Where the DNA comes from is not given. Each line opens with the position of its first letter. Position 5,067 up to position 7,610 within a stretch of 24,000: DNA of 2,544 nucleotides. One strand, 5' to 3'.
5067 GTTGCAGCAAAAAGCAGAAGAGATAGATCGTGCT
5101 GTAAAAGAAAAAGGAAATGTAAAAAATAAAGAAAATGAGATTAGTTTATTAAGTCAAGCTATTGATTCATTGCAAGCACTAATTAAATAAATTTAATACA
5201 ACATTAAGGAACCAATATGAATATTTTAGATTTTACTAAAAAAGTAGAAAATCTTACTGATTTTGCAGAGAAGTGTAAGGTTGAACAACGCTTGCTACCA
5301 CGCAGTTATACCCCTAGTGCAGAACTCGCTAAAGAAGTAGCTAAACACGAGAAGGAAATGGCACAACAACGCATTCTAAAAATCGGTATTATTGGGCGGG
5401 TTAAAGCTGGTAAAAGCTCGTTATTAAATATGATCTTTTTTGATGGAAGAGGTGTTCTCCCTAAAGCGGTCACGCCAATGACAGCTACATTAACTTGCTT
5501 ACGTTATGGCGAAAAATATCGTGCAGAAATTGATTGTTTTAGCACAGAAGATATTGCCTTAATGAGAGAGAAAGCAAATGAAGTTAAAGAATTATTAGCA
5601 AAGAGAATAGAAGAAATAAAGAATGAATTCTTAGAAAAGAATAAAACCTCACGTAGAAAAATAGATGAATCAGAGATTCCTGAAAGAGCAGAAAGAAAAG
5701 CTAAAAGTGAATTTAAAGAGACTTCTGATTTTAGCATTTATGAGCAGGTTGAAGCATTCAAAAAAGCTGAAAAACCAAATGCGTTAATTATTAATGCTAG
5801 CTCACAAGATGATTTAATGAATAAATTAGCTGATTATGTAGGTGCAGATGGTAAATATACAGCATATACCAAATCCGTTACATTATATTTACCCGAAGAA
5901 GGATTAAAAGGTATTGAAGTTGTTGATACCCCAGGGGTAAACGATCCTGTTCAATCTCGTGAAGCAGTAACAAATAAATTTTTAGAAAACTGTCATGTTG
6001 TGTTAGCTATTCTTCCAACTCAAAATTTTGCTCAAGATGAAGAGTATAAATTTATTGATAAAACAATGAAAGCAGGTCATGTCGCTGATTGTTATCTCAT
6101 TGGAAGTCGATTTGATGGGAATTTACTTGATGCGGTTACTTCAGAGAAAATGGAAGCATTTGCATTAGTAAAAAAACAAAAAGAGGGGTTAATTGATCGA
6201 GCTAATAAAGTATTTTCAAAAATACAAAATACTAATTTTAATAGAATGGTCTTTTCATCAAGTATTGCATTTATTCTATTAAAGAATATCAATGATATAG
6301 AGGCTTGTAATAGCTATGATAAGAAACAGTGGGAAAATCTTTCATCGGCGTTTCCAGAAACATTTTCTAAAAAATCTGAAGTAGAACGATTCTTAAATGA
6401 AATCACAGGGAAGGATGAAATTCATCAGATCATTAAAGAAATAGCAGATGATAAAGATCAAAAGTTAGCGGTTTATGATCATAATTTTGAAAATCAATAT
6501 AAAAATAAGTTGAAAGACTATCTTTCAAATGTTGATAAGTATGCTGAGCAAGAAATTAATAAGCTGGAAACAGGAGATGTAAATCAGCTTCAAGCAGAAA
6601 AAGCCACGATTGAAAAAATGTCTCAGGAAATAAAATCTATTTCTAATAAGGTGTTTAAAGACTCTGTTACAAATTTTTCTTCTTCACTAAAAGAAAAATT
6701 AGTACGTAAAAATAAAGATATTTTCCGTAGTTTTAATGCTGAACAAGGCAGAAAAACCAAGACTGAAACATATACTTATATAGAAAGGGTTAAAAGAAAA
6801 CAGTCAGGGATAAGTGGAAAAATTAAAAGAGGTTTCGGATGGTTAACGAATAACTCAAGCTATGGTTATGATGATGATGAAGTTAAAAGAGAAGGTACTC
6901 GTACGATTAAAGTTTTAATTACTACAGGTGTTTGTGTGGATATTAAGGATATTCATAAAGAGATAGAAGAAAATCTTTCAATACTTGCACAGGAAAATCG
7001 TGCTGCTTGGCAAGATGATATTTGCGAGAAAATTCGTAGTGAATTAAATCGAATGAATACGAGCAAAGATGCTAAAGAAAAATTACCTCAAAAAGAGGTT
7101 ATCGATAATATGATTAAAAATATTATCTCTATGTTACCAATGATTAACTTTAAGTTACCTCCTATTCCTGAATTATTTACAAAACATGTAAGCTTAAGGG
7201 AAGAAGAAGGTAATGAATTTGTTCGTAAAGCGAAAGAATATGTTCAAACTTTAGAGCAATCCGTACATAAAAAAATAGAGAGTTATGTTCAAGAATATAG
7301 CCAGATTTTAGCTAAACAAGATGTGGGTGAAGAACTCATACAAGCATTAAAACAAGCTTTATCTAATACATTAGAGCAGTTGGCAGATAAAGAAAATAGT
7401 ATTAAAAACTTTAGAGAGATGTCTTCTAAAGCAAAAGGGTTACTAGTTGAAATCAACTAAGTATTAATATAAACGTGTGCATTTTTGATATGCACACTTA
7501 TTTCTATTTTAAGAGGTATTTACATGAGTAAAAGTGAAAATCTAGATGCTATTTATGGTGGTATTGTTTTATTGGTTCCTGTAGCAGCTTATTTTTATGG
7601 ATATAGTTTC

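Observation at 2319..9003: WYL-regulated operon of three tandem dynamin-like GTPases in an AT-rich insertion between ygfZ and ndh: candidate undescribed defence or membrane-remodelling system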

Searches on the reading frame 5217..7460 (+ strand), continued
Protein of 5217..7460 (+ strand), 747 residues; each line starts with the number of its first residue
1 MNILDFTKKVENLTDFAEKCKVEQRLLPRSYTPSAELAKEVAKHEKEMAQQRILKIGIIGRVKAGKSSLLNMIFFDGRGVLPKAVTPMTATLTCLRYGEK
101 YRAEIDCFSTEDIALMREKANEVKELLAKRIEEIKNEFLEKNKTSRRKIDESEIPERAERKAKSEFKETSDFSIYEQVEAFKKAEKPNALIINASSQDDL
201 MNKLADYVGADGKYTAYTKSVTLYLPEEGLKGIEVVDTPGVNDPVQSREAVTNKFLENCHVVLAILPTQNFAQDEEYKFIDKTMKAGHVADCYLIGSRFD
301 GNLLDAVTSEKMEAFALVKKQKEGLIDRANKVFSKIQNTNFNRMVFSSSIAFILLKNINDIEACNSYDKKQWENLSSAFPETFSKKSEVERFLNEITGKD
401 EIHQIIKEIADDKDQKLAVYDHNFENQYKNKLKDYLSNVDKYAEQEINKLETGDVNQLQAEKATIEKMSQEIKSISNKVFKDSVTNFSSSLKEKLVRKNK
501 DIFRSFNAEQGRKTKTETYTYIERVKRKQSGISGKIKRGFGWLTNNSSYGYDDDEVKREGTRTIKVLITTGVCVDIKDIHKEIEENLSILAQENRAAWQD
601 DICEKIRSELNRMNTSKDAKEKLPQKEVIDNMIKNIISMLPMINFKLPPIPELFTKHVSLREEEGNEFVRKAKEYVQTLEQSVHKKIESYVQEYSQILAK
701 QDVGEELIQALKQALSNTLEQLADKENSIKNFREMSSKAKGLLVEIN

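Call 105: find_encoding_contigs(protein=P0098, flank=10000, max_places=2)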
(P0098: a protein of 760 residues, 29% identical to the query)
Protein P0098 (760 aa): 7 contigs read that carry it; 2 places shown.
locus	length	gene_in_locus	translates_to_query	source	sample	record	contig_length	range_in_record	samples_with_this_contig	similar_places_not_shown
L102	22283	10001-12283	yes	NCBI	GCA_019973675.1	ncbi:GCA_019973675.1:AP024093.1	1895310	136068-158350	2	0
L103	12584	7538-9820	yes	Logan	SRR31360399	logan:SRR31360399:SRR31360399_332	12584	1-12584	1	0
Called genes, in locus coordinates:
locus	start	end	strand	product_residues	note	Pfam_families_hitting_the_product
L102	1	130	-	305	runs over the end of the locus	PF23914:TPR_CcmH_CycH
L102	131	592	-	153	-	PF03918:CcmH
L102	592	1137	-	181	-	PF00578:AhpC-TSA, PF08534:Redoxin, PF13098:Thioredoxin_2 (weak), PF13905:Thioredoxin_8 (faint)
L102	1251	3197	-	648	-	PF01578:Cytochrom_C_asm, PF16327:CcmF_C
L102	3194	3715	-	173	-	PF03100:CcmE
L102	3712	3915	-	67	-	PF04995:CcmD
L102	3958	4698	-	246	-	PF01578:Cytochrom_C_asm, PF27518:CcmC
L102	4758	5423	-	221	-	PF03379:CcmB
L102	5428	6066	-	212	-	PF00005:ABC_tran, PF13304:AAA_21 (faint)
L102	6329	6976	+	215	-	PF00081:Sod_Fe_N, PF02777:Sod_Fe_C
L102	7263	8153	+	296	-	PF13280:WYL, PF25583:WCX (weak)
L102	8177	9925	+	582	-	PF00350:Dynamin_N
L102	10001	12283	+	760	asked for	PF00350:Dynamin_N, PF01926:MMR_HSR1 (weak)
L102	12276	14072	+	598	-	PF00350:Dynamin_N, PF01926:MMR_HSR1 (weak)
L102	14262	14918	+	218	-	-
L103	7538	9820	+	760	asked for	PF00350:Dynamin_N, PF01926:MMR_HSR1 (weak)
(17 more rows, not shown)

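Call 106: find_encoding_contigs(protein=P0112, flank=10000, max_places=2)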
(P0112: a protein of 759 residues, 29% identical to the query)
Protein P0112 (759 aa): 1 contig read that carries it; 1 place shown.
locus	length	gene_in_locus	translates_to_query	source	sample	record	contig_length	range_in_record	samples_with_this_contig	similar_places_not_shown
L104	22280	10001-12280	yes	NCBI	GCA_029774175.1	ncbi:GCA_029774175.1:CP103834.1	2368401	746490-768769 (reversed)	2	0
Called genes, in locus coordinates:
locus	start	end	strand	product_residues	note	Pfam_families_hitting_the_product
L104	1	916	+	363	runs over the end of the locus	PF18125:RlmM_FDX, PF21239:RLMM_N, PF01728:FtsJ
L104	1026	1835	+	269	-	PF01113:DapB_N, PF05173:DapB_C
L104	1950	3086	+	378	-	PF01053:Cys_Met_Meta_PP, PF00155:Aminotran_1_2 (weak), PF01041:DegT_DnrJ_EryC1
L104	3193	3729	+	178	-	PF00156:Pribosyltran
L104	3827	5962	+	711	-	PF14718:SLT_L, PF01464:SLT, PF27553:SLT_superhelical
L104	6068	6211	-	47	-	-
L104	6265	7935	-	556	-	PF00749:tRNA-synt_1c, PF03950:tRNA-synt_1c_C, PF20974:tRNA-synt_1c_C2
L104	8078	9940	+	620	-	-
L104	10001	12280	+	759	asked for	PF00350:Dynamin_N, PF01926:MMR_HSR1 (weak)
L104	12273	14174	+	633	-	PF01926:MMR_HSR1 (faint), PF00350:Dynamin_N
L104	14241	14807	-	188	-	PF08207:EFP_N, PF01132:EFP, PF09285:Elong-fact-P_C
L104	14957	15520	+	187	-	-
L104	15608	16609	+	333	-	PF04055:Radical_SAM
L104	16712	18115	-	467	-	PF01336:tRNA_anti-codon, PF00152:tRNA-synt_2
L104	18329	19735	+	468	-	PF00654:Voltage_CLC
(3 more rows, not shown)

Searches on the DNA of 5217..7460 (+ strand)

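Call 85: search_dna_similar(query=L099:5117-10223:+, collection=ecoli_genomes, mode=near, max_rows=12, rows=spread)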
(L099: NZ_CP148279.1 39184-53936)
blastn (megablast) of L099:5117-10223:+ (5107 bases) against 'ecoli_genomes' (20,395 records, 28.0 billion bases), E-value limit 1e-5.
Records with a match: 5; places in all: 5; records where one place covers at least 80% of the query: 5.
Genomes with a match: 5 of 5426; with a place that covers at least 80% of the query: 5. Places per genome that has any: lowest 1, median 1, highest 1. On chromosomes: 0 places; on plasmids: 5.
Best place of each record, by identity: >=99% 5.
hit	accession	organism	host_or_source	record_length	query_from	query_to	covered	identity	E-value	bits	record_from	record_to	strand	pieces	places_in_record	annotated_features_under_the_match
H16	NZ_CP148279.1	Escherichia coli strain Z1323PEC0011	Dog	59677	1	5107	100%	100.0%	0e+0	9431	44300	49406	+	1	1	dynamin family protein (x3) | CFI-box-CTERM domain-containing protein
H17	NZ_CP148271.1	Escherichia coli strain Z1323PEC0013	Dog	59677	1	5107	100%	100.0%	0e+0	9431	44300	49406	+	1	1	dynamin family protein (x3) | CFI-box-CTERM domain-containing protein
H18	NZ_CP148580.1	Escherichia coli strain Z1322HEC0003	Homo sapiens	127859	1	5107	100%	100.0%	0e+0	9426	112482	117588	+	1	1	dynamin family protein (x3) | CFI-box-CTERM domain-containing protein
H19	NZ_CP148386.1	Escherichia coli strain Z1323HEC0011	Homo sapiens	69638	1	5107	100%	99.9%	0e+0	9415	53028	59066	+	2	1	dynamin family protein (x3) | IS3 family transposase | AL1L pseudoknot | CFI-box-CTERM domain-containing protein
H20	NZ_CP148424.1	Escherichia coli strain Z1323CEC0015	Chicken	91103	1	5107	100%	99.8%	0e+0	9387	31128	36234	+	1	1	dynamin family protein (x3) | hypothetical protein (x2) | CFI-box-CTERM domain-containing protein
